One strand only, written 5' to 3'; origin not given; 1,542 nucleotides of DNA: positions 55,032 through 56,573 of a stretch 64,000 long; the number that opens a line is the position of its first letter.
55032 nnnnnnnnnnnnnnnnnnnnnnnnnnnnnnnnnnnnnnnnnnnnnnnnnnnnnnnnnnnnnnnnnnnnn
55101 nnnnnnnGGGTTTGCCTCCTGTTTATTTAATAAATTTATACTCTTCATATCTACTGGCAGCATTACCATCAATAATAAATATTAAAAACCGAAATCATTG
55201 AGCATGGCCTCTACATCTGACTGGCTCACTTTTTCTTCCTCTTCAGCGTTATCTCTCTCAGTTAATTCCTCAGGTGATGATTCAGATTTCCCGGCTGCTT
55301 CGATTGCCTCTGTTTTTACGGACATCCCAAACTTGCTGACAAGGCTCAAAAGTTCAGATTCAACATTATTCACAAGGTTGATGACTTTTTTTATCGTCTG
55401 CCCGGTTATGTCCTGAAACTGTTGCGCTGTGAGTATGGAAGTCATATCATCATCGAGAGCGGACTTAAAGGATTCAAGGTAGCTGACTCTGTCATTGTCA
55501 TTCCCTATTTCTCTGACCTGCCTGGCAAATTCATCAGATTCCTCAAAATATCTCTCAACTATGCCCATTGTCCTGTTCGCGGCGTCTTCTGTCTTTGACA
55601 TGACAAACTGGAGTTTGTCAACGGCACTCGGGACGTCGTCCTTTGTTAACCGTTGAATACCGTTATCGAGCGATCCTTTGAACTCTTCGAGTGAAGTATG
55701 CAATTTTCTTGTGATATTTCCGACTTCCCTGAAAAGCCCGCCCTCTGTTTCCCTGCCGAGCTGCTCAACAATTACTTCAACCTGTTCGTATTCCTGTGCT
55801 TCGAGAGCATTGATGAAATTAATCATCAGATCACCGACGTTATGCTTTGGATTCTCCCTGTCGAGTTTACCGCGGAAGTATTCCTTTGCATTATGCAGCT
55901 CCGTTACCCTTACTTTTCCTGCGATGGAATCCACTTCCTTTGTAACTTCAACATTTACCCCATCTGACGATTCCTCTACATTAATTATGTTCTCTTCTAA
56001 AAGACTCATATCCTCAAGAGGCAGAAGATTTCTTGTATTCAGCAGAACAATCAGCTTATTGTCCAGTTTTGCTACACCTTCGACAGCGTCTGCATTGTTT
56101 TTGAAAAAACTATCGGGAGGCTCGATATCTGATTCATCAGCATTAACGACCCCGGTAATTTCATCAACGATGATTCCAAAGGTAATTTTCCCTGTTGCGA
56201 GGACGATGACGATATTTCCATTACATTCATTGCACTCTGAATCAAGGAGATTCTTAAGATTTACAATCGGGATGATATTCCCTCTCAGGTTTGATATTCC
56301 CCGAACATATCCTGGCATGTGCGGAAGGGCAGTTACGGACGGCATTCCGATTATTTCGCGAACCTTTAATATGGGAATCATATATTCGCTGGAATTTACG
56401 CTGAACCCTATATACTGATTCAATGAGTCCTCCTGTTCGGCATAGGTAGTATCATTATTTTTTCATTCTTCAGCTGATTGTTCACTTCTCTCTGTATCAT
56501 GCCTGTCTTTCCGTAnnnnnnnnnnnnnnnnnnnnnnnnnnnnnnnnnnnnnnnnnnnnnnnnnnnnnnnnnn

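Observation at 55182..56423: CheW-CheZ fusion protein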

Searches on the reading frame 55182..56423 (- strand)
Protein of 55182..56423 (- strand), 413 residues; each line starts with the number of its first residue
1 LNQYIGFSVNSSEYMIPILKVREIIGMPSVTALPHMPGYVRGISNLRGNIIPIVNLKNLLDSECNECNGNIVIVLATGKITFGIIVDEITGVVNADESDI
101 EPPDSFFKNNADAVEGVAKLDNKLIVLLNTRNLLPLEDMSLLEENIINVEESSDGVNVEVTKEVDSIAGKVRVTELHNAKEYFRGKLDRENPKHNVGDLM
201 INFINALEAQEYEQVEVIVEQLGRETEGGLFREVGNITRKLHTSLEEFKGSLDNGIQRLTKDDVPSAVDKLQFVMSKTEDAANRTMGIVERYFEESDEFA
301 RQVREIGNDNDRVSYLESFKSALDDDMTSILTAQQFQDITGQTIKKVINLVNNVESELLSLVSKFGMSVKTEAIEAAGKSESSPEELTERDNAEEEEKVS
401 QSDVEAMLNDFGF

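Call 3: search_protein_families(library=pfam, proteins=[window:55182-56423:-], max_evalue=0.1)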
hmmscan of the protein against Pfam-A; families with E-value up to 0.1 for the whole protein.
window:55182-56423:- (413 aa): 3 families
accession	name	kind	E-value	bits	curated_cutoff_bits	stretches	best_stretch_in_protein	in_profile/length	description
PF04344.18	CheZ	-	1.1e-34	120.5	30.7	2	318-413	109-203/203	Chemotaxis phosphatase, CheZ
PF01584.24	CheW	-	1.5e-34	119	23.5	1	3-134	1-134/138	CheW-like domain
PF01765.24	RRF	-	0.0039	17.5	29.7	0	278-359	87-164/164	Ribosome recycling factor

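Call 5: find_homologous_proteins(query=window:55182-56423:-, max_evalue=0.00001)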
Query window:55182-56423:- (413 aa): 597 proteins with E <= 0.00001 among 7386 candidates; the best 120 are listed.
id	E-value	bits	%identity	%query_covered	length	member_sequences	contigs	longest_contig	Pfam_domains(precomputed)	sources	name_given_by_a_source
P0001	5.2e-260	880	100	100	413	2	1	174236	PF01584.25,PF04344.19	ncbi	-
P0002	3.4e-176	604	67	100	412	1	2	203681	PF01584.25,PF04344.19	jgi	jgi:chemotaxis signal transduction protein/chemotaxis regulatin CheY-phosphate phosphatase CheZ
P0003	6.3e-175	600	68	100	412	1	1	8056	PF01584.25,PF04344.19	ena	-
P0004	2.0e-174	598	68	100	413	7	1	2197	PF01584.25,PF04344.19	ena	-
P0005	3.1e-174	598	66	100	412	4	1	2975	PF01584.25,PF04344.19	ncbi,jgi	jgi:chemotaxis protein CheZ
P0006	1.1e-172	593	66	100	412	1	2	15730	PF01584.25,PF04344.19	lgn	-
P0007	3.3e-172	591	66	100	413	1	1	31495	PF01584.25,PF04344.19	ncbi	-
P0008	1.0e-171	590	66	100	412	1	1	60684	PF01584.25,PF04344.19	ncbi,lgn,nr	ncbi:MAG: protein phosphatase CheZ [Nitrospirae bacterium]|nr:protein phosphatase CheZ [Nitrospirota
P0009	1.9e-171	589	65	100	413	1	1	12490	PF01584.25,PF04344.19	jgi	jgi:chemotaxis signal transduction protein/chemotaxis regulatin CheY-phosphate phosphatase CheZ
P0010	6.5e-171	587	65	100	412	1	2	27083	PF01584.25,PF04344.19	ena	-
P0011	9.3e-171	586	66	100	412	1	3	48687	PF01584.25,PF04344.19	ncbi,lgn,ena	-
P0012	2.2e-170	585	66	100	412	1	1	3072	PF01584.25,PF04344.19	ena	-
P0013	1.4e-169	583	65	100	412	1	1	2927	PF01584.25,PF04344.19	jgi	-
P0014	3.0e-169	581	67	100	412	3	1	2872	PF01584.25,PF04344.19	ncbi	-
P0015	5.7e-169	580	65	100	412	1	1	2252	PF01584.25,PF04344.19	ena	-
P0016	1.1e-165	570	63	100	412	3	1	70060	PF01584.25,PF04344.19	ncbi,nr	ncbi:MAG: hypothetical protein C4560_03190 [Nitrospiraceae bacterium]|nr:MAG: hypothetical protein C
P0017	1.7e-165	569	64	100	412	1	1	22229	PF01584.25,PF04344.19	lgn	-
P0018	2.1e-164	565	63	100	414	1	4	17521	PF01584.25,PF04344.19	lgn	-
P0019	1.2e-163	563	63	100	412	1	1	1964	PF01584.25,PF04344.19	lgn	-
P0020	1.3e-163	563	65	100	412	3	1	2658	PF01584.25,PF04344.19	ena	-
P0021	4.4e-163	561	65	100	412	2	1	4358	PF01584.25,PF04344.19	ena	-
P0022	6.1e-161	554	62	100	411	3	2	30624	PF01584.25,PF04344.19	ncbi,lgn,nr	ncbi:MAG: protein phosphatase CheZ [Nitrospirae bacterium]|nr:protein phosphatase CheZ [Nitrospirota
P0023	1.7e-160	553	65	97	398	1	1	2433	PF01584.25,PF04344.19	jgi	jgi:chemotaxis protein CheZ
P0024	3.3e-160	552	64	97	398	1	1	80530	PF01584.25,PF04344.19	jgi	-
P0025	1.7e-159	549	64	100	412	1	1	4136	PF01584.25,PF04344.19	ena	-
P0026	2.9e-159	549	64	97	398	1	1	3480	PF01584.25,PF04344.19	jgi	jgi:chemotaxis protein CheZ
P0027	4.3e-159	548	63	100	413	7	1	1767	PF01584.25,PF04344.19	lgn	-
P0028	6.8e-159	547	62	100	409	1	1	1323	PF01584.25,PF04344.19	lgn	-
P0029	1.1e-158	547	64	100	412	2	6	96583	PF01584.25,PF04344.19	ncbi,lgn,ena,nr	ncbi:MAG TPA: hypothetical protein ENG83_13620 [Nitrospirae bacterium]|nr:chemotaxis protein CheW [b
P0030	2.8e-157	542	65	94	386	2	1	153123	PF01584.25,PF04344.19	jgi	jgi:chemotaxis protein CheZ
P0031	1.1e-156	540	61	100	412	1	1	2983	PF01584.25,PF04344.19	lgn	-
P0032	1.1e-156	540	60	100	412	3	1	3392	PF01584.25,PF04344.19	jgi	-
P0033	1.2e-156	540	63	97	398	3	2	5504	PF01584.25,PF04344.19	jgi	jgi:chemotaxis protein CheZ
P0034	5.9e-156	538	61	100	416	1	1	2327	PF01584.25,PF04344.19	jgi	jgi:chemotaxis protein CheZ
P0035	6.2e-156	538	62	100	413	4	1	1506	PF01584.25,PF04344.19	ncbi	-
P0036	9.9e-156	537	61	100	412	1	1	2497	PF01584.25,PF04344.19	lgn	-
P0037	1.2e-155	537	61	100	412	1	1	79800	PF01584.25,PF04344.19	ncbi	-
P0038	1.7e-155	536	60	100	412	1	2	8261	PF01584.25,PF04344.19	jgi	-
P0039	5.7e-155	534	61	100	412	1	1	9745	PF01584.25,PF04344.19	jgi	jgi:chemotaxis signal transduction protein/chemotaxis regulatin CheY-phosphate phosphatase CheZ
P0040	7.5e-155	534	62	97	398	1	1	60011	PF01584.25,PF04344.19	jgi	jgi:chemotaxis protein CheZ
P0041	4.3e-154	532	60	100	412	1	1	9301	PF01584.25,PF04344.19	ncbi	-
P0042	4.4e-154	531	60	100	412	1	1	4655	PF01584.25,PF04344.19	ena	-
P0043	1.6e-153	530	61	100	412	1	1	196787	PF01584.25,PF04344.19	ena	-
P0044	2.4e-153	529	60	100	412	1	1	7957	PF01584.25,PF04344.19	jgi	-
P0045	2.5e-153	529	60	100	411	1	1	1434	PF01584.25,PF04344.19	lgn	-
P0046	2.9e-153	529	59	100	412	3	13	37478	PF01584.25,PF04344.19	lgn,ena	-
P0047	3.2e-153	529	60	100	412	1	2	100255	PF01584.25,PF04344.19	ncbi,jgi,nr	ncbi:MAG: hypothetical protein C4526_03210 [Nitrospiraceae bacterium]|nr:MAG: hypothetical protein C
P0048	3.3e-153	529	60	100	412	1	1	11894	PF01584.25,PF04344.19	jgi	jgi:chemotaxis protein CheZ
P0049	4.7e-153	528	61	100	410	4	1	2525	PF01584.25,PF04344.19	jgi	-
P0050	5.3e-153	528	60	100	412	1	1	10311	PF01584.25,PF04344.19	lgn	-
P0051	5.7e-153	528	60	100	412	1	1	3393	PF01584.25,PF04344.19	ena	-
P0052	6.3e-153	528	59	100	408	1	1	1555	PF01584.25,PF04344.19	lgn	-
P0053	7.2e-153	528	63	100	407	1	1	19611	PF01584.25,PF04344.19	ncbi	-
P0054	9.9e-153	527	60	100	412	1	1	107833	PF01584.25,PF04344.19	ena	-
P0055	1.4e-152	527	63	100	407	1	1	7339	PF01584.25,PF04344.19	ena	-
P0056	1.5e-152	526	60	100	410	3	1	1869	PF01584.25,PF04344.19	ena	-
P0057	2.1e-152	526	59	100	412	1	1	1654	PF01584.25,PF04344.19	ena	-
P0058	4.1e-152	525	58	100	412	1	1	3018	PF01584.25,PF04344.19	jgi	-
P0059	1.0e-151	524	60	100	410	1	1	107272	PF01584.25,PF04344.19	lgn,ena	-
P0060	3.2e-151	522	59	100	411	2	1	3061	PF01584.25,PF04344.19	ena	-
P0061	5.0e-151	521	60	100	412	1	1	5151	PF01584.25,PF04344.19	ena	-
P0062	1.2e-150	520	58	100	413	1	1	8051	PF01584.25,PF04344.19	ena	-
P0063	1.3e-150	520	59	100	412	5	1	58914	PF01584.25,PF04344.19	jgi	jgi:chemotaxis protein CheZ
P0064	1.5e-150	520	58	100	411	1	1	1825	PF01584.25,PF04344.19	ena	-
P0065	1.6e-150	520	58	100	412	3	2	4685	PF01584.25,PF04344.19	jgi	-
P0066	1.7e-150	520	58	100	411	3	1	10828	PF01584.25,PF04344.19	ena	-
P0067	2.7e-150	519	58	100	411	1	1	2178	PF01584.25,PF04344.19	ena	-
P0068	2.9e-150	519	57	100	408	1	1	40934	PF01584.25,PF04344.19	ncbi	-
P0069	3.7e-150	519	60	100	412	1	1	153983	PF01584.25,PF04344.19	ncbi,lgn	-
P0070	4.7e-150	518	58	100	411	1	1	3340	PF01584.25,PF04344.19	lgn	-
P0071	7.7e-150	518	58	100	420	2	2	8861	PF01584.25,PF04344.19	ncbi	-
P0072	9.8e-150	517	58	100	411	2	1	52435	PF01584.25,PF04344.19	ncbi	-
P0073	1.2e-149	517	59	100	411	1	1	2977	PF01584.25,PF04344.19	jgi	jgi:chemotaxis signal transduction protein/chemotaxis regulatin CheY-phosphate phosphatase CheZ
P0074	1.2e-149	517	58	100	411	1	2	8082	PF01584.25,PF04344.19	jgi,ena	-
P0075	2.0e-149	516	59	100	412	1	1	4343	PF01584.25,PF04344.19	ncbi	-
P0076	2.5e-149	516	58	100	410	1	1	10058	PF01584.25,PF04344.19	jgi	jgi:chemotaxis signal transduction protein/chemotaxis regulatin CheY-phosphate phosphatase CheZ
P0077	5.1e-149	515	60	100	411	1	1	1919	PF01584.25,PF04344.19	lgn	-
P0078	6.1e-149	515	58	100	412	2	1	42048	PF01584.25,PF04344.19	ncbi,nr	ncbi:MAG: hypothetical protein GXP46_02230 [Deferribacteres bacterium]|nr:hypothetical protein [Defe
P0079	6.9e-149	514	58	100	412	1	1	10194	PF01584.25,PF04344.19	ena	-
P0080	7.9e-149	514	59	100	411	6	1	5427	PF01584.25,PF04344.19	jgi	-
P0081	9.7e-149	514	58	100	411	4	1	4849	PF01584.25,PF04344.19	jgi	jgi:chemotaxis protein CheZ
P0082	1.1e-148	514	58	100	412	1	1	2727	PF01584.25,PF04344.19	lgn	-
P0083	1.5e-148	513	58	100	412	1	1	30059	PF01584.25,PF04344.19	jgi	-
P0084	1.5e-148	513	59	100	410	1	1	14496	PF01584.25,PF04344.19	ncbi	-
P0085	2.7e-148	512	58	100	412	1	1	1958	PF01584.25,PF04344.19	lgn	-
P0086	3.5e-148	512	58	100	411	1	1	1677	PF01584.25,PF04344.19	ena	-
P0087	3.7e-148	512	58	100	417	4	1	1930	PF01584.25,PF04344.19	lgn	-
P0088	5.6e-148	511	59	100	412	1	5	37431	PF01584.25,PF04344.19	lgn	-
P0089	1.4e-147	510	61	97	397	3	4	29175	PF01584.25,PF04344.19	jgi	jgi:chemotaxis protein CheZ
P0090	1.6e-147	510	59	100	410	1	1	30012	PF01584.25,PF04344.19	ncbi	-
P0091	2.5e-147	509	58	100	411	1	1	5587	PF01584.25,PF04344.19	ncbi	-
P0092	3.4e-147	509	57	100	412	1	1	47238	PF01584.25,PF04344.19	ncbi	-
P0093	4.1e-147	509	57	100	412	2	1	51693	PF01584.25,PF04344.19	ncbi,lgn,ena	-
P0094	4.3e-147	509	58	100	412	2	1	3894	PF01584.25,PF04344.19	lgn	-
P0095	9.1e-147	507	58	100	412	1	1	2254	PF01584.25,PF04344.19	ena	-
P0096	2.8e-146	506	58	100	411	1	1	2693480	PF01584.25,PF04344.19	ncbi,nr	ncbi:MAG: protein phosphatase CheZ [Nitrospiraceae bacterium]|nr:MAG: protein phosphatase CheZ [Nitr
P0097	3.1e-146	506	58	100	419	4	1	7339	PF01584.25,PF04344.19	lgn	-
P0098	3.9e-146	505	60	97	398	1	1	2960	PF01584.25,PF04344.19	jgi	jgi:chemotaxis protein CheZ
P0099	4.1e-146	505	58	100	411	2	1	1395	PF01584.25,PF04344.19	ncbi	-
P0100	5.3e-146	505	59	100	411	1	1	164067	PF01584.25,PF04344.19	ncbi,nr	ncbi:MAG: protein phosphatase CheZ [Nitrospirae bacterium]|nr:protein phosphatase CheZ [Nitrospirota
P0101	8.0e-146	504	57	100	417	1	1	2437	PF01584.25,PF04344.19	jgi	jgi:chemotaxis protein CheZ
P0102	1.0e-145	504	60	97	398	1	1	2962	PF01584.25,PF04344.19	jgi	-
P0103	1.2e-145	504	57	100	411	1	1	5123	PF01584.25,PF04344.19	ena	-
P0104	1.4e-145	504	57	100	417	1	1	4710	PF01584.25,PF04344.19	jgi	jgi:chemotaxis protein CheZ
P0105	1.5e-145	503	60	97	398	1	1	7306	PF01584.25,PF04344.19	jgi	-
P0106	2.0e-145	503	58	100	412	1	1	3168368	PF01584.25,PF04344.19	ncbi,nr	ncbi:MAG: protein phosphatase CheZ [Nitrospiraceae bacterium]|nr:MAG: protein phosphatase CheZ [Nitr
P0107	2.5e-145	503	59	97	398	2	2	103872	PF01584.25,PF04344.19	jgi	-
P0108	7.7e-145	501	57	100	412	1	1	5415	PF01584.25,PF04344.19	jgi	-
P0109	7.7e-145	501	59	97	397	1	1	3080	PF01584.25,PF04344.19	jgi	-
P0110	6.9e-144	498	59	97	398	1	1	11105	PF01584.25,PF04344.19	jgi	jgi:chemotaxis protein CheZ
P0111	1.2e-143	497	57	100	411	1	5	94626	PF01584.25,PF04344.19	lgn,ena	-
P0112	3.3e-143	496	54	100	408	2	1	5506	PF01584.25,PF04344.19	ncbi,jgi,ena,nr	ncbi:MAG: protein phosphatase CheZ [Nitrospirota bacterium]|nr:protein phosphatase CheZ [Nitrospirot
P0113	3.9e-143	495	59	97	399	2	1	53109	PF01584.25,PF04344.19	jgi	-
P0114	6.2e-143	495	56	100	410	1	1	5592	PF01584.25,PF04344.19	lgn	-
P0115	7.4e-143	495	56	100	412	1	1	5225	PF01584.25,PF04344.19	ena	-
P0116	1.1e-142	494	57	100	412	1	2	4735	PF01584.25,PF04344.19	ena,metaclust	metaclust:\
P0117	1.5e-142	494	56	100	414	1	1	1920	PF01584.25,PF04344.19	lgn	-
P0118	1.6e-142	493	56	100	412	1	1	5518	PF01584.25,PF04344.19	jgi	-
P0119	2.3e-142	493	56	100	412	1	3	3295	PF01584.25,PF04344.19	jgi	-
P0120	2.7e-142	493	57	100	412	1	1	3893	PF01584.25,PF04344.19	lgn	-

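Call 7: search_solved_structures(query=window:55182-56423:-, max_evalue=0.01, show_alignments=3)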
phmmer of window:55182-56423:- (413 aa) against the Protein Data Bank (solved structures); distinct sequences matched with E-value up to 0.01: 7.
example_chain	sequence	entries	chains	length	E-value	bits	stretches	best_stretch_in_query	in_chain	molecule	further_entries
2ho9_A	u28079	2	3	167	4.6e-21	78.9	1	3-144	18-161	Chemotaxis protein cheW | CheW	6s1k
8c5v_E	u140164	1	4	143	1.3e-19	74.1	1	3-139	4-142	Chemotaxis protein CheW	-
2qdl_A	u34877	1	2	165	5.1e-18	68.9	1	5-138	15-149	Chemotaxis signal transduction protein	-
3ja6_A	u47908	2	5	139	5.7e-12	49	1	5-132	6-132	Chemotaxis protein CheW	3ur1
1k0s_A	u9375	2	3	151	5.9e-12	48.9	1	5-133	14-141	CHEMOTAXIS PROTEIN CHEW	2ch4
4jpb_W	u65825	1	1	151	7.4e-12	48.6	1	5-132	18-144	Chemotaxis protein CheW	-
1kmi_Z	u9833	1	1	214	2.8e-10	43.4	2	317-362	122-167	Chemotaxis protein cheZ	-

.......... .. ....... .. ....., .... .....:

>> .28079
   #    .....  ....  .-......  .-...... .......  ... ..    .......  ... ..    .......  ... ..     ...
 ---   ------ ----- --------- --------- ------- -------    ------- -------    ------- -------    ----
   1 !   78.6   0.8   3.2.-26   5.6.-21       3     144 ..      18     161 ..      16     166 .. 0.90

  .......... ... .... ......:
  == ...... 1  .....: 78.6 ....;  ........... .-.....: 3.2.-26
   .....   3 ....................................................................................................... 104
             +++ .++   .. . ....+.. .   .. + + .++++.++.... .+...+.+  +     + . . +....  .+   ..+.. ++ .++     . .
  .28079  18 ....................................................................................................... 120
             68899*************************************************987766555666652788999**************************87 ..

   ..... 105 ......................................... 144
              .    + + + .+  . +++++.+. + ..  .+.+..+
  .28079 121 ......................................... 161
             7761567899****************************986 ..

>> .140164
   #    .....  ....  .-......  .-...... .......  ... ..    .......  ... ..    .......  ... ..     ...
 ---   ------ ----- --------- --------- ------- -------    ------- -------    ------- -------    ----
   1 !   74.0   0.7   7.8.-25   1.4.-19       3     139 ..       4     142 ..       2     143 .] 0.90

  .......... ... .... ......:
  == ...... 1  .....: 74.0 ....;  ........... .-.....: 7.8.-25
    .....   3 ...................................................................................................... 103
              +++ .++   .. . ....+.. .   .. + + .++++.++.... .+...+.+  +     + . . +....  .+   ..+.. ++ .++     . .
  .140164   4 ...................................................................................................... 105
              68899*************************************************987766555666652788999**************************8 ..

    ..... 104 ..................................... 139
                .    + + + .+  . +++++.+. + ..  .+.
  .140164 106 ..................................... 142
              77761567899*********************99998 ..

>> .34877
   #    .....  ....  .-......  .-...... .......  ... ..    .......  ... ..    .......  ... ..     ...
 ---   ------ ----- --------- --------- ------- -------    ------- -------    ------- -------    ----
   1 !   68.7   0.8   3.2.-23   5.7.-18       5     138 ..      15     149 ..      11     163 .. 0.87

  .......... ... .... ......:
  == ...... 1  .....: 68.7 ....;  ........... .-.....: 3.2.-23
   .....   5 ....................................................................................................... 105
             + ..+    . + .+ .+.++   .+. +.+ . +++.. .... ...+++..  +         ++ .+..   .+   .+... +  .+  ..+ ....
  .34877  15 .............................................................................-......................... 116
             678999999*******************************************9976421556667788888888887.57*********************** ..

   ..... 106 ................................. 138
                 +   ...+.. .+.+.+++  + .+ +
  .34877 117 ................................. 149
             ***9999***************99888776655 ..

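Call 8: find_encoding_contigs(protein=P0001, flank=10000, max_places=3)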
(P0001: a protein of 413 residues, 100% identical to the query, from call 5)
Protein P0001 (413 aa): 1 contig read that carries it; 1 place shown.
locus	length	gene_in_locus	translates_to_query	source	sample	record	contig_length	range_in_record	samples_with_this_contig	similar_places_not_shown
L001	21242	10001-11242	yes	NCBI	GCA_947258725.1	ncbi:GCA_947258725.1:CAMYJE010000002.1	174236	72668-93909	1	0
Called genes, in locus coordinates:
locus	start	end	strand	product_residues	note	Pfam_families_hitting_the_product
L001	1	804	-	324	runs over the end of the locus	PF02154:FliM, PF01052:FliMN_C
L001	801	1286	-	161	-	PF14283:CD1107-like (weak), PF03748:FliL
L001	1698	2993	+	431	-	PF00990:GGDEF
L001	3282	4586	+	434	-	PF00990:GGDEF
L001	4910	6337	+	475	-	PF00514:Arm (faint), PF02985:HEAT (faint), PF12717:Cnd1 (faint), PF13646:HEAT_2, PF21581:SCD (faint), PF01602:Adaptin_N (faint), PF03130:HEAT_PBS (faint), PF13646:HEAT_2, +2 more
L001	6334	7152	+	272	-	PF03705:CheR_N, PF01739:CheR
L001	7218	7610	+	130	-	PF00072:Response_reg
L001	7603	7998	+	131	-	PF00072:Response_reg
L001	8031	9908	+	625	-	PF01627:Hpt, PF02895:H-kinase_dim, PF02518:HATPase_c, PF01584:CheW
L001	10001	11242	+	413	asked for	PF01584:CheW, PF04344:CheZ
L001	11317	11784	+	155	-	PF01584:CheW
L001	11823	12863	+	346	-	PF00072:Response_reg, PF01339:CheB_methylest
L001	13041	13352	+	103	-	-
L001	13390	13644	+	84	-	-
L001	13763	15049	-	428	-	PF00460:Flg_bb_rod, PF22692:LlgE_F_G_D1, PF07559:FlgE_D2, PF06429:Flg_bbr_C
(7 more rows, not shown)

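Call 10: search_protein_families(library=ncbifam, proteins=[window:55182-56423:-], max_evalue=0.01)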
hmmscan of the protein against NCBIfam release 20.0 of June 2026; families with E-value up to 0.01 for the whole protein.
window:55182-56423:- (413 aa): 2 families
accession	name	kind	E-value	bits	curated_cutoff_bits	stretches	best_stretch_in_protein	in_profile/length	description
NF007903.0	PRK10612.1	equivalog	7.3e-23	81.1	260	1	3-145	18-162/167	chemotaxis protein CheW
NF008368.0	PRK11166.1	equivalog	3.3e-20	72.8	257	2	321-413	128-217/217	protein phosphatase CheZ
